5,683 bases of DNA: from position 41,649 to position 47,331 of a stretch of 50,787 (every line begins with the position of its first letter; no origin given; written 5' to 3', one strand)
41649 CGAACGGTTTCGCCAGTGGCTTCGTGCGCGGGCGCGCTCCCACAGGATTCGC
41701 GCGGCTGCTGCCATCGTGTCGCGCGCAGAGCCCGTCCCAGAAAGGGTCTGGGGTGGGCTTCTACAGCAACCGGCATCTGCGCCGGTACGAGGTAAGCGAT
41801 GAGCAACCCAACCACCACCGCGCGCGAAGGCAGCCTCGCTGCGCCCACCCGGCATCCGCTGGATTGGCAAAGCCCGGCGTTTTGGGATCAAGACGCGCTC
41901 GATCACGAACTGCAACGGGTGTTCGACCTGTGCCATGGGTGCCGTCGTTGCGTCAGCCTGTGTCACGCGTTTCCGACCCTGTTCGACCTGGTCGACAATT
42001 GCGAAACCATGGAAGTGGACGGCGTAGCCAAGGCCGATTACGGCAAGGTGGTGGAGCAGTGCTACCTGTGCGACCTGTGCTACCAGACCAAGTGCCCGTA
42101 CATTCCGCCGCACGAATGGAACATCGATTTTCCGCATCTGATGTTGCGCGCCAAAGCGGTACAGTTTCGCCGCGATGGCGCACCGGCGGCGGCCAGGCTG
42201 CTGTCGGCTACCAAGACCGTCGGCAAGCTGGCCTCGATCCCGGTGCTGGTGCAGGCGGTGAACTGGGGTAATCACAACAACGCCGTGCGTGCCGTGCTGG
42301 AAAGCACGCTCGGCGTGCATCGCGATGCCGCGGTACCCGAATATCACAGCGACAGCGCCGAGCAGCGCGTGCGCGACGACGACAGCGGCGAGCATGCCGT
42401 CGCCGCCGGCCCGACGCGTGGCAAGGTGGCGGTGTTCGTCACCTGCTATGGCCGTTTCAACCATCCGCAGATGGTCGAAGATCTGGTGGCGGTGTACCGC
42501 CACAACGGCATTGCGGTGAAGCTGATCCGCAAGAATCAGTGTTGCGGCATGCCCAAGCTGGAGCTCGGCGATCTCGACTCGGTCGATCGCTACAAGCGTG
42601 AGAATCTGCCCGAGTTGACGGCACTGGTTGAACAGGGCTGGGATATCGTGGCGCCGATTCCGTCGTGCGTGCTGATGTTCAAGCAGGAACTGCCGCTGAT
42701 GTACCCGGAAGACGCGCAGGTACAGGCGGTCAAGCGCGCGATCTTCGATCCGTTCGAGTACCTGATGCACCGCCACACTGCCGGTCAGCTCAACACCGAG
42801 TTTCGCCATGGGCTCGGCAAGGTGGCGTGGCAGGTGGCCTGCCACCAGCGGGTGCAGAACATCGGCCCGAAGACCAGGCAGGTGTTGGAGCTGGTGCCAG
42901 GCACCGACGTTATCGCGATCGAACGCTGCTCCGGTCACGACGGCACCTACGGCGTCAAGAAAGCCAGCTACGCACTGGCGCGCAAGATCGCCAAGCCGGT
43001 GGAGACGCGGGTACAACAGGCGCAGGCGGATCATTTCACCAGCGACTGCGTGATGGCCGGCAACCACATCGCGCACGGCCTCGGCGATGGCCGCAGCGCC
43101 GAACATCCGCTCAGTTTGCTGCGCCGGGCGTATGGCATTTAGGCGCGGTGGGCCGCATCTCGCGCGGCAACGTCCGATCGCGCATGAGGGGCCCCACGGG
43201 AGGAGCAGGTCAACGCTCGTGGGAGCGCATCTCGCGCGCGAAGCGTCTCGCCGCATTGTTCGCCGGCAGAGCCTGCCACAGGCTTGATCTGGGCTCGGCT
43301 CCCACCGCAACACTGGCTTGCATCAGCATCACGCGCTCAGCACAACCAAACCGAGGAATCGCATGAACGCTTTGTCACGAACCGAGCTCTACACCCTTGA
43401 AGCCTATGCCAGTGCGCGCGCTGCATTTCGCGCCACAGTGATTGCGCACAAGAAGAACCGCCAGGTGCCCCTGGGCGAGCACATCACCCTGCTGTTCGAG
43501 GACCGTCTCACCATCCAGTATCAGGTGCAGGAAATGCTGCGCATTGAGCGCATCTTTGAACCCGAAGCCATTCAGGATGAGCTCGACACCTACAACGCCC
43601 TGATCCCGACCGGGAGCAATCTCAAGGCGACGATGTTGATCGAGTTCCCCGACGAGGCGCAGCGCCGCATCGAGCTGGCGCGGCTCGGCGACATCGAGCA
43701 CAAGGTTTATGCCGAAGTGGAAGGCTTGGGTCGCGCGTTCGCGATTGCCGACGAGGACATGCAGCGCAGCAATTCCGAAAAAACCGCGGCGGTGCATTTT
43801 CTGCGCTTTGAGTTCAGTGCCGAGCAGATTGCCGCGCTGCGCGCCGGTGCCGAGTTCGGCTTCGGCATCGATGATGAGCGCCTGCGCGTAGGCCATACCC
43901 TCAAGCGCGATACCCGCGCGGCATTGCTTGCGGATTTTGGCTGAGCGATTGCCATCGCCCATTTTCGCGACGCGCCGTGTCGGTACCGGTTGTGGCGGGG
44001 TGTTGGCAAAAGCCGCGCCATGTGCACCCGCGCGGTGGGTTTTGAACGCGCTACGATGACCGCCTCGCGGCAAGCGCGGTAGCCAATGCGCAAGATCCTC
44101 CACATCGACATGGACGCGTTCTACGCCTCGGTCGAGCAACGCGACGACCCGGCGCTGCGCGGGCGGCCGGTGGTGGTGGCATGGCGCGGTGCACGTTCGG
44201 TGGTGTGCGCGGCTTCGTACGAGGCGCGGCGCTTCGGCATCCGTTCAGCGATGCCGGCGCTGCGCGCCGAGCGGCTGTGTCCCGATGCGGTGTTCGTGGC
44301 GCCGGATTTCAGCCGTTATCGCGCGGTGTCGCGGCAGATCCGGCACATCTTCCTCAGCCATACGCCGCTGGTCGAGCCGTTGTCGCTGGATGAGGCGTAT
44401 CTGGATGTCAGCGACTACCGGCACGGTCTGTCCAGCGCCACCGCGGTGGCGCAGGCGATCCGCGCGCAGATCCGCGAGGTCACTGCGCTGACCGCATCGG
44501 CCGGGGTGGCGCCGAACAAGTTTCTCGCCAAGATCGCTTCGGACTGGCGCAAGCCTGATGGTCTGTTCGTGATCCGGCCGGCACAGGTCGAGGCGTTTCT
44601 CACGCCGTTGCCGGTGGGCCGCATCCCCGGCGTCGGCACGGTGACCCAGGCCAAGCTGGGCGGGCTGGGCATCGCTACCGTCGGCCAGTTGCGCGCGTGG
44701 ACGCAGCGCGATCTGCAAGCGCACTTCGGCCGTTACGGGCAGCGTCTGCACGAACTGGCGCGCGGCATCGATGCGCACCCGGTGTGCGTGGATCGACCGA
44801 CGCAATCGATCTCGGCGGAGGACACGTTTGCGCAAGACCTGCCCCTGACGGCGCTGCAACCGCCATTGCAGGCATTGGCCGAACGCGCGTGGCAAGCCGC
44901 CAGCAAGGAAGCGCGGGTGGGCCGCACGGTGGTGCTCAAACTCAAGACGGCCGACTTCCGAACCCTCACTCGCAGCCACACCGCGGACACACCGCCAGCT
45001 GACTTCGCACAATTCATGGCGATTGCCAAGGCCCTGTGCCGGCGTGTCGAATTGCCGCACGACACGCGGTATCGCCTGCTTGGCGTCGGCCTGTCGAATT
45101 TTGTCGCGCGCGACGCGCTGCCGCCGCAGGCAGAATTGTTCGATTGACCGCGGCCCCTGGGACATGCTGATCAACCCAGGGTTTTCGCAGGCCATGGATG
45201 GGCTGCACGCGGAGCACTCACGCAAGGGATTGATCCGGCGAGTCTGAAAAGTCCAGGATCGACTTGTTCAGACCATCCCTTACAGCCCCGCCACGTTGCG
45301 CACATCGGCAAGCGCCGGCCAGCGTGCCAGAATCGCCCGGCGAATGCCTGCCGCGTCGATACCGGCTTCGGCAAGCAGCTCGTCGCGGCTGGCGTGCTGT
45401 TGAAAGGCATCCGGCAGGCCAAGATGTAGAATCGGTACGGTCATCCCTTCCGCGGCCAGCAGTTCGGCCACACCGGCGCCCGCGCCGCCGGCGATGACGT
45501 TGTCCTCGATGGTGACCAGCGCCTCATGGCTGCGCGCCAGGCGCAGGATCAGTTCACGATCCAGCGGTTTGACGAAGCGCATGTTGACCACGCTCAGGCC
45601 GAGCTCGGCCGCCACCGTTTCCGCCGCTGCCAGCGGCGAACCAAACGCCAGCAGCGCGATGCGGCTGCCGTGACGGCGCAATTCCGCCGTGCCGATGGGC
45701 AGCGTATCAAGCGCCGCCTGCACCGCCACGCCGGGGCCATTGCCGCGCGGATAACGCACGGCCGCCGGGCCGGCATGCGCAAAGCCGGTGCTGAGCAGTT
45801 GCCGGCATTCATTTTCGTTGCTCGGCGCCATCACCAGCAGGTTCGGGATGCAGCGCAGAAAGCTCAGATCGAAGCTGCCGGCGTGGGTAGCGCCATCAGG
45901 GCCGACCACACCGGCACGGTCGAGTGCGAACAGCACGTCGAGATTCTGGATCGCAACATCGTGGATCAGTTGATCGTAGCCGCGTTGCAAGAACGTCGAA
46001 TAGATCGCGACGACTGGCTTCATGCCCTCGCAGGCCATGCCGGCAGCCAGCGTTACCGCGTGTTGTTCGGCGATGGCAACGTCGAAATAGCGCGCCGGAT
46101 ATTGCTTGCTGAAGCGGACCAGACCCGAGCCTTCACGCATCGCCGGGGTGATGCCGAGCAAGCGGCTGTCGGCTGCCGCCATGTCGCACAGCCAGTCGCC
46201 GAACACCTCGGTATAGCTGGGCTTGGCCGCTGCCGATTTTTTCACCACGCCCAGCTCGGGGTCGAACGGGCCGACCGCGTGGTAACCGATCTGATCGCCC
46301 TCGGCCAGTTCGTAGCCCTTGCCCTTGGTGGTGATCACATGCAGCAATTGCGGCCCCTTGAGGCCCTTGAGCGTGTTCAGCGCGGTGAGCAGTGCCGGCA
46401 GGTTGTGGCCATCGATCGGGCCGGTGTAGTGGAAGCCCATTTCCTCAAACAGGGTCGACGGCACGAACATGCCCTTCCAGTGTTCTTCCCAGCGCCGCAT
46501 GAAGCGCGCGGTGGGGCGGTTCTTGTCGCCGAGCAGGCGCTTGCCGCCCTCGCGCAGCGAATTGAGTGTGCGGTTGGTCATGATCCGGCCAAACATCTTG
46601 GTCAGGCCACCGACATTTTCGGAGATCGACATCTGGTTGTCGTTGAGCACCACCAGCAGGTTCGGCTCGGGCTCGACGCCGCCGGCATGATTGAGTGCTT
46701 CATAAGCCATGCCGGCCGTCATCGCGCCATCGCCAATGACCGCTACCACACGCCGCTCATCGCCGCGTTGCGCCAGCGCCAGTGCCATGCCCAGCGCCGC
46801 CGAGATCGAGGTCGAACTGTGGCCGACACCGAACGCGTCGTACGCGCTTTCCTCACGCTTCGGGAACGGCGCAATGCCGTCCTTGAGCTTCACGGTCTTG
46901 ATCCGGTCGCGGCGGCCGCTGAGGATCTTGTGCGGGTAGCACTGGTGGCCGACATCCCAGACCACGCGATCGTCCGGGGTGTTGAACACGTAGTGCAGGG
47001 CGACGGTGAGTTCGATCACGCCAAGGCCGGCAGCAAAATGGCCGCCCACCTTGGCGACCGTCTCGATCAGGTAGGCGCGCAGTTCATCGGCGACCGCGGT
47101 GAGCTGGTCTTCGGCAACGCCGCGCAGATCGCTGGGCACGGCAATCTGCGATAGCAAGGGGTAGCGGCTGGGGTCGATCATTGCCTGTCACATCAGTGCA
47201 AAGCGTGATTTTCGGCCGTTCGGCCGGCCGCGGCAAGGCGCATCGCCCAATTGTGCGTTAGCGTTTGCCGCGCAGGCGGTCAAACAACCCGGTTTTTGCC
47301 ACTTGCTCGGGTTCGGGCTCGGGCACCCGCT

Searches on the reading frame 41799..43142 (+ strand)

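Call 88: search_protein_families(library=pfam, proteins=[window:41799-43142:+], max_evalue=0.00001)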
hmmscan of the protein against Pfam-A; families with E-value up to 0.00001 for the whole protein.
window:41799-43142:+ (447 aa): 1 family
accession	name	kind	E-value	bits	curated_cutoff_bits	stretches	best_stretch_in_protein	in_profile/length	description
PF02754.22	CCG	-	9.7e-13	48.5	20.6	1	210-295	1-85/85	Cysteine-rich domain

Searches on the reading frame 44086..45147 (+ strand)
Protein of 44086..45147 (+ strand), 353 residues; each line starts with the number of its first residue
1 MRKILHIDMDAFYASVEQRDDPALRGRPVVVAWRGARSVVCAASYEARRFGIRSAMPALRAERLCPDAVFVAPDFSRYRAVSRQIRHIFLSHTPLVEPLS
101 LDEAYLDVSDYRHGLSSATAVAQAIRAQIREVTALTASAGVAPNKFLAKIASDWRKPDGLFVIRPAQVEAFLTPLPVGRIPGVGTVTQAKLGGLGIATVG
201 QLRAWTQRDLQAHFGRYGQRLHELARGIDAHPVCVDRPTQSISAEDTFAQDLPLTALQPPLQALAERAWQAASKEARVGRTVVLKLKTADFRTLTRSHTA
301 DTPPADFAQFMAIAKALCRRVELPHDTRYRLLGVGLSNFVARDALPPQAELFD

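Call 88: search_protein_families(library=pfam, proteins=[window:44086-45147:+], max_evalue=0.00001)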
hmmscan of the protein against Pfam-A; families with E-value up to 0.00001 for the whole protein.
window:44086-45147:+ (353 aa): 5 families
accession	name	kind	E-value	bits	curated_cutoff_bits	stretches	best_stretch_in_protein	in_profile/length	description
PF00817.25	IMS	-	2.9e-53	180.2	23.2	1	7-153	1-148/148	impB/mucB/samB family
PF11799.13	IMS_C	-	4e-23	82.4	20.7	1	240-344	2-104/109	impB/mucB/samB family C-terminal domain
PF21999.2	IMS_HHH_1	-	5.2e-13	49.7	27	1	180-229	3-53/53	DNA polymerase-iota, thumb domain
PF11798.14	IMS_HHH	-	2.3e-06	27.9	24.4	1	167-196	3-32/32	IMS family HHH motif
PF21704.3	POLH-Rev1_HhH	-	5.6e-06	26.9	27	1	193-228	20-56/56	DNApol eta/Rev1, HhH motif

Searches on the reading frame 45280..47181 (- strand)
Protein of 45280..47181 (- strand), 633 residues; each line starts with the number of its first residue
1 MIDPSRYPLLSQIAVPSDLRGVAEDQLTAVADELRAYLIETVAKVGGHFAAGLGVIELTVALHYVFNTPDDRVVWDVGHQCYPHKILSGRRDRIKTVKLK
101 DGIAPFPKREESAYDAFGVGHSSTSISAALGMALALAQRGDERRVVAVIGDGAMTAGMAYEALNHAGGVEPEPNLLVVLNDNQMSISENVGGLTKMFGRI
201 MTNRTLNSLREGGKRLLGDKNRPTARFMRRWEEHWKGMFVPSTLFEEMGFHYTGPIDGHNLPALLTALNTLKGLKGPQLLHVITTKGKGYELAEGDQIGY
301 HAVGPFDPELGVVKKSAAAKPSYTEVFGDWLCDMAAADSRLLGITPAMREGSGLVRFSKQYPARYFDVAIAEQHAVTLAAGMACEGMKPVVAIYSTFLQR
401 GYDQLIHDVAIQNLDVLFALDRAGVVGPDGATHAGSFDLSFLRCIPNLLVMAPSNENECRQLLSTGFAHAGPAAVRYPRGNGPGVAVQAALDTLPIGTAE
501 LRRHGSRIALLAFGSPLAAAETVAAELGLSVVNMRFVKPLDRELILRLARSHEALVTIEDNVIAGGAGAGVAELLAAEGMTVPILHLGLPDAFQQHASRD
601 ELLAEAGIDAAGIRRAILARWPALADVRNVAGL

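Call 88: search_protein_families(library=pfam, proteins=[window:45280-47181:-], max_evalue=0.00001)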
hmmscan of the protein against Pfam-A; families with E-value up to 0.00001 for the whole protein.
window:45280-47181:- (633 aa): 3 families
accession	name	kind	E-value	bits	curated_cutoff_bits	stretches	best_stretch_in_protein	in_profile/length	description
PF13292.11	DXP_synthase_N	-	2e-116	388.5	21.2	1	10-284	1-274/274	1-deoxy-D-xylulose-5-phosphate synthase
PF02779.29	Transket_pyr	-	3.6e-45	154.2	27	1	320-482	2-172/174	Transketolase, pyrimidine binding domain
PF02780.25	Transketolase_C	-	5e-26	91.5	25.9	1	497-613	1-124/124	Transketolase, C-terminal domain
